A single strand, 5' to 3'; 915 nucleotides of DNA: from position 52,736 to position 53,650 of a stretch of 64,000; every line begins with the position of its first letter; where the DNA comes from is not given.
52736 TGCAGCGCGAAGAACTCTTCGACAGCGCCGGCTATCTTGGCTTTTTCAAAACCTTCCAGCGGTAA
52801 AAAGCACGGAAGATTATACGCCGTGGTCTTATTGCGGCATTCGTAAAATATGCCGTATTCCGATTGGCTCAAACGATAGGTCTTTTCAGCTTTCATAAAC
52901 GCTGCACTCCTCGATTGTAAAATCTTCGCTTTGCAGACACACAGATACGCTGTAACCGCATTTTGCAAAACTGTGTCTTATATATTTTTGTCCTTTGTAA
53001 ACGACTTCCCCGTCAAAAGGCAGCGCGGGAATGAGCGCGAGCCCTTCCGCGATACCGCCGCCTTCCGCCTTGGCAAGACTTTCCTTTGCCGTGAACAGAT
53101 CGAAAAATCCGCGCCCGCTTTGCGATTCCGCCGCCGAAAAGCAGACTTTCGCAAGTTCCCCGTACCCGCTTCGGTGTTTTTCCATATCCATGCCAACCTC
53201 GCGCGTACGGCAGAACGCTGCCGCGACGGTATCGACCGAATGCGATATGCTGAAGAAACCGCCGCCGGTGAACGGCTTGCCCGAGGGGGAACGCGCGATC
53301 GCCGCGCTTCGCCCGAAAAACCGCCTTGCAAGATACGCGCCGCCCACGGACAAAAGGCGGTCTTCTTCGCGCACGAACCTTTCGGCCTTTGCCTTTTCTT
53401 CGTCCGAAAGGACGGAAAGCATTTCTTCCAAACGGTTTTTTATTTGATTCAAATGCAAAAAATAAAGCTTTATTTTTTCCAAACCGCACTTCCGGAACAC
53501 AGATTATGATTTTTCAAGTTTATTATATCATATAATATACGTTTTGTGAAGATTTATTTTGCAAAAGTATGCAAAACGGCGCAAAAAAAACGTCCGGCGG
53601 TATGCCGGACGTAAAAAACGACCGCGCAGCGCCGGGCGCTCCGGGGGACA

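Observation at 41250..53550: Roughly 12-kb six-gene transcription unit joining secondary metabolism, signal sensing and glycosidase-like genes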

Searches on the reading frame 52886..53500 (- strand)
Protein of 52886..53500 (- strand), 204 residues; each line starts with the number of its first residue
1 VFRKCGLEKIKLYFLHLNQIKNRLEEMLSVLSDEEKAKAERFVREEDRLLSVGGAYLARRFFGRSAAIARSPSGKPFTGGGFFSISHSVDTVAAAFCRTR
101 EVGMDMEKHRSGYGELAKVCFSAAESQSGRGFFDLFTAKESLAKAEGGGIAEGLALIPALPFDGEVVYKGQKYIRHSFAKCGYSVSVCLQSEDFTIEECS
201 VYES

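Call 4: search_protein_families(library=pfam, proteins=[window:52886-53500:-], max_evalue=0.01)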
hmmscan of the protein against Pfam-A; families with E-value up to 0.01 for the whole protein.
window:52886-53500:- (204 aa): 2 families
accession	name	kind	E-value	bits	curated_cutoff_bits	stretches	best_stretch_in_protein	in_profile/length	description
PF01648.25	ACPS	-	3.1e-07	30.8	25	1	102-164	2-81/111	4'-phosphopantetheinyl transferase superfamily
PF22624.1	AASDHPPT_N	-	0.00051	20.7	27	1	21-79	7-72/100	4'-phosphopantetheinyl transferase, N-terminal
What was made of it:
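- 52886..53482 (-): Sfp-type 4'-phosphopantetheinyl transferase (198 aa from the TTG at 53482). Pfam ACPS 30.8 bits, cut-off 25 (call 4).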

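Call 27: search_protein_families(library=ncbifam, proteins=[window:52886-53482:-], max_evalue=0.001)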
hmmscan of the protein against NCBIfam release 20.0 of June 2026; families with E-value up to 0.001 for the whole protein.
window:52886-53482:- (198 aa): 3 families
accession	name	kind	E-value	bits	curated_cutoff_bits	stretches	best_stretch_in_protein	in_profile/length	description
NF042922.1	4PPT_HetI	equivalog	5.8e-10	38.9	370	1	2-146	17-185/235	4'-phosphopantetheinyl transferase HetI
NF047349.1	4PPT_AusB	equivalog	2.6e-06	27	225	1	76-193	82-199/205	aureusimine biosynthesis 4'-phosphopantetheinyl transferase AusB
NF007676.0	PRK10351.1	equivalog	2e-05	24.3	174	1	25-121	17-115/195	4'-phosphopantetheinyl transferase AcpT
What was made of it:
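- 52886..53482 (-): Weak NCBIfam hits to HetI/AusB (call 27).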
